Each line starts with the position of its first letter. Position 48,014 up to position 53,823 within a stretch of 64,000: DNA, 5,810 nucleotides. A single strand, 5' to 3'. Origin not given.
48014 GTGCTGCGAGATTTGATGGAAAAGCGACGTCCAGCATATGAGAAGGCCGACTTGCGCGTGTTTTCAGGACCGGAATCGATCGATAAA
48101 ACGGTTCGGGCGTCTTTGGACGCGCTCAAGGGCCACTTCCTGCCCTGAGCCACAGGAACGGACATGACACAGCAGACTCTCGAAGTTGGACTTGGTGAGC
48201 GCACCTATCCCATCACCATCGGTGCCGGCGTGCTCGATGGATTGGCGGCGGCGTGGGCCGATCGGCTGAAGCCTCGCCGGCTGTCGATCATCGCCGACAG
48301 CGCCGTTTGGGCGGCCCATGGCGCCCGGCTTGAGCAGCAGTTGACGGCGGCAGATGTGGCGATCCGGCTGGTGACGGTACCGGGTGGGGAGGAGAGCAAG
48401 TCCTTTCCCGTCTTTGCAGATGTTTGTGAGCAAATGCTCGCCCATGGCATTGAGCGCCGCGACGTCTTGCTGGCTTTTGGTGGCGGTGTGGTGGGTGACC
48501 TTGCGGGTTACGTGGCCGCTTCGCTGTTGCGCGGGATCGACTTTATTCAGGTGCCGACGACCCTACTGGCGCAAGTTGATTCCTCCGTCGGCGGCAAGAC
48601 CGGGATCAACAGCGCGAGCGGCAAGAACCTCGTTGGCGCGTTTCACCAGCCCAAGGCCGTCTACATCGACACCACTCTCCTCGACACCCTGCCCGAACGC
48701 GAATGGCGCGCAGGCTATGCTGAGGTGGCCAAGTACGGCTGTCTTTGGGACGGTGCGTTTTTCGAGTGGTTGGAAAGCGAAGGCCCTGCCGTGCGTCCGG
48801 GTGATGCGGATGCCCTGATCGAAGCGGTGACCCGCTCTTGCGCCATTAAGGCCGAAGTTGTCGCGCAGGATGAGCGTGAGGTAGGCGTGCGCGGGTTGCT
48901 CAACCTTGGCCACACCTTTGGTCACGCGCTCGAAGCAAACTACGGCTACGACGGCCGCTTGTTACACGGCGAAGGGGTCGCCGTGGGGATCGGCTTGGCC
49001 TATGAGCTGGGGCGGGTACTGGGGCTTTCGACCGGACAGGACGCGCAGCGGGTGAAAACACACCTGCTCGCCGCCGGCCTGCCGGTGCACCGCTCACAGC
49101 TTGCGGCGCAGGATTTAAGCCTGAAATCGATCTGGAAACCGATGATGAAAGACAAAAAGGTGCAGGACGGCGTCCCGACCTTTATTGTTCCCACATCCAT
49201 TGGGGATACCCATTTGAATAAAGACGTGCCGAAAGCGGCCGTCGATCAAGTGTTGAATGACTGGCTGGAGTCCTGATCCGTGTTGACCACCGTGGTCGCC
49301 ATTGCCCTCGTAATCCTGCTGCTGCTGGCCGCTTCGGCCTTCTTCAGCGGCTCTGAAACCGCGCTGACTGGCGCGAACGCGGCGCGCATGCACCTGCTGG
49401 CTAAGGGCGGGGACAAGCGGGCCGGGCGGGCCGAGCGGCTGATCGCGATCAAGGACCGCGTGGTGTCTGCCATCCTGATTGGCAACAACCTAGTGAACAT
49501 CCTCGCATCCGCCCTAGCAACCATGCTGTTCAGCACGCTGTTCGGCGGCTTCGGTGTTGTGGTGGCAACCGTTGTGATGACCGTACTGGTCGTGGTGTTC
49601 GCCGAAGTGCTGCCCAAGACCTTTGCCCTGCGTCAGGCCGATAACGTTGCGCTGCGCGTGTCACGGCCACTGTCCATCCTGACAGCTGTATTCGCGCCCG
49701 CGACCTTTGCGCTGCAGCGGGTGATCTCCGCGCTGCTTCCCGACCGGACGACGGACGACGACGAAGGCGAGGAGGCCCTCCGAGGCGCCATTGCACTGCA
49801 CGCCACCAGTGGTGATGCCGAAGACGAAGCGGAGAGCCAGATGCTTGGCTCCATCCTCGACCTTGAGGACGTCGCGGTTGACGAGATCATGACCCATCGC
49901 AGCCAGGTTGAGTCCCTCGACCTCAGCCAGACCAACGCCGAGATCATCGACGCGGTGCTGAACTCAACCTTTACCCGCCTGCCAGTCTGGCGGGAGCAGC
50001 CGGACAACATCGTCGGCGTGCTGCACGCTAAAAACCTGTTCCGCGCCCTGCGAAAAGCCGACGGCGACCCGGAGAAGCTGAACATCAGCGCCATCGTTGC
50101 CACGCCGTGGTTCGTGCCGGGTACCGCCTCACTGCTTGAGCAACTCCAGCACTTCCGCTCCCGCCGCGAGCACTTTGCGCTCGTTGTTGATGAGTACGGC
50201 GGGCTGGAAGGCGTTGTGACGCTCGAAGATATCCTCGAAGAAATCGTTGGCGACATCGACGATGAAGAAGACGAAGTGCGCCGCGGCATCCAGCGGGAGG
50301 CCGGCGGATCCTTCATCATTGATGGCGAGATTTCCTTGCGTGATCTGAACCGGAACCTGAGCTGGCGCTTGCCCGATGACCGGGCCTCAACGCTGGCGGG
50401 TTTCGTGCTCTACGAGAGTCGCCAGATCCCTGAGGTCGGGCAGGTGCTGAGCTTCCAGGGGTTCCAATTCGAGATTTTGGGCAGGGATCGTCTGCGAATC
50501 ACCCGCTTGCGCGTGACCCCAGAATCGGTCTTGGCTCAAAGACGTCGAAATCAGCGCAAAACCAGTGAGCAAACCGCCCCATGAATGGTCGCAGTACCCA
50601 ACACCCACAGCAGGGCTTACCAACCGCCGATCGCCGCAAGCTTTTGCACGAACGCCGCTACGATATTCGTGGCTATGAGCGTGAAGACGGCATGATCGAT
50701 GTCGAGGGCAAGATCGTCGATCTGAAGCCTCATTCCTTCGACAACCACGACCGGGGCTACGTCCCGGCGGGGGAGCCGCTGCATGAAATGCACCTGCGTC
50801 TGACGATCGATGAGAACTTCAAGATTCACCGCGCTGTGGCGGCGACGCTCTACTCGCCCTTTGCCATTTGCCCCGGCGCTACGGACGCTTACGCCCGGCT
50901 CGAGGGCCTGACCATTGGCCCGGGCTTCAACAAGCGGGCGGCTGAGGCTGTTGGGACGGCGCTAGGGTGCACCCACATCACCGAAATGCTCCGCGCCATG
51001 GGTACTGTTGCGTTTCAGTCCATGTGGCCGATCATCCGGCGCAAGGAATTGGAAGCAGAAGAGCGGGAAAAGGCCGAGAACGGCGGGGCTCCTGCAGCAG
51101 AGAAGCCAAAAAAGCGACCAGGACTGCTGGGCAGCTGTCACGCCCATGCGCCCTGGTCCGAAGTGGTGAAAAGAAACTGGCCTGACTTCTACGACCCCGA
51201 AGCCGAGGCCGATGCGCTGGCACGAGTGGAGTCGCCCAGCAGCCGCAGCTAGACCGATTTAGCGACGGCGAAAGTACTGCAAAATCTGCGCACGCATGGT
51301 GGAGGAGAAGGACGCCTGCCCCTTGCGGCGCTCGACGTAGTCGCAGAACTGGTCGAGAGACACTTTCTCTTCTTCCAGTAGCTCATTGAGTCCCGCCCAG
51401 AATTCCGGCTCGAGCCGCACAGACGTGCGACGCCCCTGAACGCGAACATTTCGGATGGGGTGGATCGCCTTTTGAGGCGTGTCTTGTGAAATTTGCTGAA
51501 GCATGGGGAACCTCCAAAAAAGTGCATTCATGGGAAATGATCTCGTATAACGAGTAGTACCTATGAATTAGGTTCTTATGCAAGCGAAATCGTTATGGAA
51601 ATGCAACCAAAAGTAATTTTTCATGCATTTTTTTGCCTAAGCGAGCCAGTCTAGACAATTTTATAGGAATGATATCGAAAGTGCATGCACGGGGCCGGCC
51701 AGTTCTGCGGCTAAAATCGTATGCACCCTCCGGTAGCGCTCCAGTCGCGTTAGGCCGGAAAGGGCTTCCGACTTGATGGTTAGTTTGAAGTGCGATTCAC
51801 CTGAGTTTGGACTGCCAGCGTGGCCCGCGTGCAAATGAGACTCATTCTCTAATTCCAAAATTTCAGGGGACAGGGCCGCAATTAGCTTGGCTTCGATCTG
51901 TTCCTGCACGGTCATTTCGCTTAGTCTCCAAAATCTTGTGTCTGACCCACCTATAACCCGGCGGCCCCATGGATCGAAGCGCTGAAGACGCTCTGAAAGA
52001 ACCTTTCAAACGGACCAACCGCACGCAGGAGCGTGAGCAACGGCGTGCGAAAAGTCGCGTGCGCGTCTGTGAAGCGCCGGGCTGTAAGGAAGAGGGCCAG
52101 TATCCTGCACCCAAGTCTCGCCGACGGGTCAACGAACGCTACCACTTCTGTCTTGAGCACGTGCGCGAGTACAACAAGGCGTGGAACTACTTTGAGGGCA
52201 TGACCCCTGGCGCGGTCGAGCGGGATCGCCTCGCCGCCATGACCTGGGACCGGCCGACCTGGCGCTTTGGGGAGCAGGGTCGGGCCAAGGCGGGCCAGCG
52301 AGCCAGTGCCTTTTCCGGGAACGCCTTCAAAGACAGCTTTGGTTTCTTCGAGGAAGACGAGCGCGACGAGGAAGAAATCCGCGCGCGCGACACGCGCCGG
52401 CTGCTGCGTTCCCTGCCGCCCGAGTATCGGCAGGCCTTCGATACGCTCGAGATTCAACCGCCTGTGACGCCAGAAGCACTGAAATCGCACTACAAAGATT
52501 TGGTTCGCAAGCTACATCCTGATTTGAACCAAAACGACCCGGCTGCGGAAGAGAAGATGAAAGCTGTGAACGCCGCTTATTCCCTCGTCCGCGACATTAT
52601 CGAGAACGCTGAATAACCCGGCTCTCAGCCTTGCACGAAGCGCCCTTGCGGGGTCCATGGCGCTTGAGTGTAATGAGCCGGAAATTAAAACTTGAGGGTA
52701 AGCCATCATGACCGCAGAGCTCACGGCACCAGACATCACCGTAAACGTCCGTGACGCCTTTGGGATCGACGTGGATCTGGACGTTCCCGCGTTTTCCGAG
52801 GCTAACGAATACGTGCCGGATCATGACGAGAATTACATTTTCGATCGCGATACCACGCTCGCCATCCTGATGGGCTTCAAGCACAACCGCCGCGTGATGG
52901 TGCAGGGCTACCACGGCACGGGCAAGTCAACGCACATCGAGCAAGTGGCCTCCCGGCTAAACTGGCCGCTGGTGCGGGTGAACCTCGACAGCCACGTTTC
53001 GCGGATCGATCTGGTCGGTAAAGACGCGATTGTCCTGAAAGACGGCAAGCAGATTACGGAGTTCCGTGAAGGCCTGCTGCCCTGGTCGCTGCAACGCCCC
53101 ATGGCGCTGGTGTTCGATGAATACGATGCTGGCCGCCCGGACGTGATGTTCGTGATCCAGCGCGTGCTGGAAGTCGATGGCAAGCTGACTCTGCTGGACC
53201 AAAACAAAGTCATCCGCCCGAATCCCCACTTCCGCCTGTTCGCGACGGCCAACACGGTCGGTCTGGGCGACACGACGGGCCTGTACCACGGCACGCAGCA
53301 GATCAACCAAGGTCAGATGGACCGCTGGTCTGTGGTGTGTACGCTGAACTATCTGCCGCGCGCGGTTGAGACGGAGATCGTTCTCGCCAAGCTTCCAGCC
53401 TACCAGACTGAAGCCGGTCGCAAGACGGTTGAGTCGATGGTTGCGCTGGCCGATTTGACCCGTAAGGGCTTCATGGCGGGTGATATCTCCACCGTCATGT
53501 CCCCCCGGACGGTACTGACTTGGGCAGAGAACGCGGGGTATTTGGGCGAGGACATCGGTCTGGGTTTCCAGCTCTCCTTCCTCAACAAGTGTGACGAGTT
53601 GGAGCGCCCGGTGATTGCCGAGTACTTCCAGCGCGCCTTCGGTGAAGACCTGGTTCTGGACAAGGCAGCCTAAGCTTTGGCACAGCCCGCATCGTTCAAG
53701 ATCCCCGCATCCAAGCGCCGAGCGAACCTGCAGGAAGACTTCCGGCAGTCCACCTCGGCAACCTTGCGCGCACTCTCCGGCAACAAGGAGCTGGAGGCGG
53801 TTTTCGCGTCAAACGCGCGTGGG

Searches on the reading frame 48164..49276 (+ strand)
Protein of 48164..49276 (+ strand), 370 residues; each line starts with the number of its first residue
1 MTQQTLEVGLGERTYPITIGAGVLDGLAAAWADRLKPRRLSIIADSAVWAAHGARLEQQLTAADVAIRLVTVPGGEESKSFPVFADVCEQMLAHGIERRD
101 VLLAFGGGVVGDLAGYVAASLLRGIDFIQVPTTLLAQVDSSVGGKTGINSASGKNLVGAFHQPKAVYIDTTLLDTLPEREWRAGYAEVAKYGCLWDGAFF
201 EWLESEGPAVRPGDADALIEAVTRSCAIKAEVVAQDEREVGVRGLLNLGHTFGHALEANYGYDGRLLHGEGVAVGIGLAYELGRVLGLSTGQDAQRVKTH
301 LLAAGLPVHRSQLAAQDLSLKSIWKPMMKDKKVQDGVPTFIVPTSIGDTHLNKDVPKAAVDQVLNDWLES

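Call 56: search_protein_families(library=pfam, proteins=[window:48164-49276:+], max_evalue=0.00001)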
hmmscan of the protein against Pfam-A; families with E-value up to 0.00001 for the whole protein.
window:48164-49276:+ (370 aa): 4 families
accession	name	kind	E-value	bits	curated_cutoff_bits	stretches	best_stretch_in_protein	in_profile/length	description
PF01761.26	DHQ_synthase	-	1.1e-47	160.8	24.2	1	70-182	2-114/115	3-dehydroquinate synthase N-terminal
PF24621.2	DHQS_C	-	1.6e-41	142.1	27.6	1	184-333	1-144/144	3-dehydroquinate synthase C-terminal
PF13685.12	Fe-ADH_2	-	5.4e-09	36.7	28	1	19-174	2-146/149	Iron-containing alcohol dehydrogenase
PF00465.25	Fe-ADH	-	3.3e-06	27.3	31.3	0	17-134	4-131/168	Iron-containing alcohol dehydrogenase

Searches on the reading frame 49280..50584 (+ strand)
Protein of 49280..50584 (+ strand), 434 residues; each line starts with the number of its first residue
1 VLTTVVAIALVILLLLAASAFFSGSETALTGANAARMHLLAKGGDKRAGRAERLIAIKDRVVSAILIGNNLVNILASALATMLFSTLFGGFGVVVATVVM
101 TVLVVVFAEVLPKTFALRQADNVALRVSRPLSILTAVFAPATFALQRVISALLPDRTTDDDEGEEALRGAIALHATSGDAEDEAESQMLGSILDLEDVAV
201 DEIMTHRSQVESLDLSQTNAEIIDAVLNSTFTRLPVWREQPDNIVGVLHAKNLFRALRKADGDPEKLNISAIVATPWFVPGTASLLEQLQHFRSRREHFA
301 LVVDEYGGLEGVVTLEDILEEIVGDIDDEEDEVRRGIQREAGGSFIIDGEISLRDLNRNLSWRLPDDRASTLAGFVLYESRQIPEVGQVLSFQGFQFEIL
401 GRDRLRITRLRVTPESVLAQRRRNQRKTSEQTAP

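Call 57: search_protein_families(library=pfam, proteins=[window:49280-50584:+], max_evalue=0.00001)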
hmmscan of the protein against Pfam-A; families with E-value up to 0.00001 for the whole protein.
window:49280-50584:+ (434 aa): 3 families
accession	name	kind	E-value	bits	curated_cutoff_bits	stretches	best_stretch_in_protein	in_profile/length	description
PF01595.25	CNNM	-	1.2e-44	152.5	28.4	1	10-182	1-179/181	Cyclin M transmembrane N-terminal domain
PF03471.22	CorC_HlyC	-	2.1e-20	72.9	27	1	339-415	2-80/81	Transporter associated domain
PF00571.33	CBS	-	5.4e-14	52.7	24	1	277-323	10-56/57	CBS domain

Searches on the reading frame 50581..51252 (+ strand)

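Call 57: search_protein_families(library=pfam, proteins=[window:50581-51252:+], max_evalue=0.00001)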
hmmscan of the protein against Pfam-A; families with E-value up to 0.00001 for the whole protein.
window:50581-51252:+ (223 aa): 1 family
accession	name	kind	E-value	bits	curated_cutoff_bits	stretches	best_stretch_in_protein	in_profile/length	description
PF11136.13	DUF2889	-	2.9e-37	128.1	25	1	23-146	1-123/123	Protein of unknown function (DUF2889)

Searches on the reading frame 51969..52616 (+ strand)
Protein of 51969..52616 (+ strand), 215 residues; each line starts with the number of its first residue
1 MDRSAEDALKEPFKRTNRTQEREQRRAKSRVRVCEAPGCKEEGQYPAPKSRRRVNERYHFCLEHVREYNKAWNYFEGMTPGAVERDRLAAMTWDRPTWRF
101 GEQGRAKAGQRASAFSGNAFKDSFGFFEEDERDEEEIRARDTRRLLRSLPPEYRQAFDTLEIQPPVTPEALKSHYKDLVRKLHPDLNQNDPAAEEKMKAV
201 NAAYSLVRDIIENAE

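Call 57: search_protein_families(library=pfam, proteins=[window:51969-52616:+], max_evalue=0.00001)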
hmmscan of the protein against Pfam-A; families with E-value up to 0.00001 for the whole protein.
window:51969-52616:+ (215 aa): 1 family
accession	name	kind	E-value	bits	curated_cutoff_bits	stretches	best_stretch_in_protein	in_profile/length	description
PF00226.36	DnaJ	-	1.7e-12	47.7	27.8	1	157-209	3-55/63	DnaJ domain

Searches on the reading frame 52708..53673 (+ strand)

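Call 57: search_protein_families(library=pfam, proteins=[window:52708-53673:+], max_evalue=0.00001)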
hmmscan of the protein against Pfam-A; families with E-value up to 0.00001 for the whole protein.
window:52708-53673:+ (321 aa): 2 families
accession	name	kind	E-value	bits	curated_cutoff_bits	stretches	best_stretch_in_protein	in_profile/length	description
PF12556.13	CobS_N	-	6.7e-16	58.1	22.2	1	6-36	4-34/34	Cobaltochelatase CobS subunit N terminal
PF07728.20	AAA_5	-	5.2e-11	43.1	22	1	63-185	2-125/139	AAA domain (dynein-related subfamily)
